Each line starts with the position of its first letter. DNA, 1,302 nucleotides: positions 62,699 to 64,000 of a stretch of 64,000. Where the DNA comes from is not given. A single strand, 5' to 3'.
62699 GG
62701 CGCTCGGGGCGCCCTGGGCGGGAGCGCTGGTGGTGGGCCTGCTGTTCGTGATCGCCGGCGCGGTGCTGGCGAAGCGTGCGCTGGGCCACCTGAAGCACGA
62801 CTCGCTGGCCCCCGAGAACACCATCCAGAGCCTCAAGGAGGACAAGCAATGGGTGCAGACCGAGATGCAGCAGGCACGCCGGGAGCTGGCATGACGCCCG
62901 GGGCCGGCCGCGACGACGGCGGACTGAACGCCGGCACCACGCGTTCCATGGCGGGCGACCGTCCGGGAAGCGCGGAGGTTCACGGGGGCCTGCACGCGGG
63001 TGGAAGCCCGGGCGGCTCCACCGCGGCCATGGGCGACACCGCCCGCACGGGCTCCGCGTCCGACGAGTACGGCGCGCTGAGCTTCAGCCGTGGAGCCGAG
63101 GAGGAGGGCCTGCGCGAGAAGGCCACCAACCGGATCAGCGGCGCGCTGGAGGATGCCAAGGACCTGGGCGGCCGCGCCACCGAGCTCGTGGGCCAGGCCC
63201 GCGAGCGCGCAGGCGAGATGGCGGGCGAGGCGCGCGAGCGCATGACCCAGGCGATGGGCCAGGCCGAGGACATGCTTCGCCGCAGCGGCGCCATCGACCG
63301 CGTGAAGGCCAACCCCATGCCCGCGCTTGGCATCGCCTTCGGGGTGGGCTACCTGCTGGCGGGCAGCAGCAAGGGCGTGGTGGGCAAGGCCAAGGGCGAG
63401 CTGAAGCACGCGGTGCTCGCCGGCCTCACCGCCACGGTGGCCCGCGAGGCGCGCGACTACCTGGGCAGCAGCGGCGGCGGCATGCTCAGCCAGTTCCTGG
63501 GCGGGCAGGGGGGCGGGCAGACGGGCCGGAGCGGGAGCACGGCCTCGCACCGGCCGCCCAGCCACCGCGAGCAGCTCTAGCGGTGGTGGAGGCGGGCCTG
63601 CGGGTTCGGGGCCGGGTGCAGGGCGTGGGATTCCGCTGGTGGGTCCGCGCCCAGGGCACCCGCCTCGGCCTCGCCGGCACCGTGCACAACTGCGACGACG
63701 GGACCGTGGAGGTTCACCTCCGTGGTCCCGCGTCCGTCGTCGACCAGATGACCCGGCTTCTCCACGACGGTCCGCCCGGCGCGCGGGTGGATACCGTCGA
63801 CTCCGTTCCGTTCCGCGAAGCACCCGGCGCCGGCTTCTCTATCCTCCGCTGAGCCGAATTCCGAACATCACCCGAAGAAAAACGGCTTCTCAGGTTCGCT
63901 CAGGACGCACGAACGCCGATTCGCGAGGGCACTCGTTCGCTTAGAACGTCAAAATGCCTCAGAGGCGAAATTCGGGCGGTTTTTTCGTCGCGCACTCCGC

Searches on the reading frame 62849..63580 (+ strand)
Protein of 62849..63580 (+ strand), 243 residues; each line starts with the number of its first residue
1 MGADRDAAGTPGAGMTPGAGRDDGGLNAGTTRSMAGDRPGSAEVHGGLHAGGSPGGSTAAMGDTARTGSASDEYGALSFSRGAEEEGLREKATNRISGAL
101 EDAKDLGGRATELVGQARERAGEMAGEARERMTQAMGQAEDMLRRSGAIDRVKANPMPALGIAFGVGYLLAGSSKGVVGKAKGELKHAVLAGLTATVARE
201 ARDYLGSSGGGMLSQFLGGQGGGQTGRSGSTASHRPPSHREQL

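Call 21: find_encoding_contigs(protein=window:62849-63580:+, flank=10000, max_places=6)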
Protein window:62849-63580:+ (243 aa): no gene with exactly this product is on record in the collection.

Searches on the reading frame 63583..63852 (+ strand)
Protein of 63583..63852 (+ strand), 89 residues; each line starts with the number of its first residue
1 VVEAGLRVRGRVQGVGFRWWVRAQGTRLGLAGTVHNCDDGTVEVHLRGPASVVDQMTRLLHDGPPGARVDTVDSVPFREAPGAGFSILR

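Call 68: find_encoding_contigs(protein=window:63583-63852:+, flank=10000, max_places=3)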
Protein window:63583-63852:+ (89 aa): 1 contig read that carries it; 1 place shown.
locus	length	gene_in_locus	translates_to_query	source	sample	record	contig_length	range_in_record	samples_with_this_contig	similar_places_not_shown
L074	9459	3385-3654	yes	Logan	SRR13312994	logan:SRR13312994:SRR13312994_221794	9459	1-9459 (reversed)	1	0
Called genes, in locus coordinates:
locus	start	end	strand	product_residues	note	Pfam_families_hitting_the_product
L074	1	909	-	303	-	?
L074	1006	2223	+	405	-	-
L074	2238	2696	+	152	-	PF07332:Phage_holin_3_6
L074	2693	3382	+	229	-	-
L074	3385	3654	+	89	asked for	PF00708:Acylphosphatase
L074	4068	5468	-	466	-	PF10396:TrmE_N, PF12631:MnmE_helical, PF00350:Dynamin_N (faint), PF01926:MMR_HSR1, PF02421:FeoB_N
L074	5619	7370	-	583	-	PF14849:YidC_periplas, PF02096:60KD_IMP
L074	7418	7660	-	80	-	PF01809:YidD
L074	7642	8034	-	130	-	PF00825:Ribonuclease_P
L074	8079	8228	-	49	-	PF00468:Ribosomal_L34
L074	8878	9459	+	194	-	?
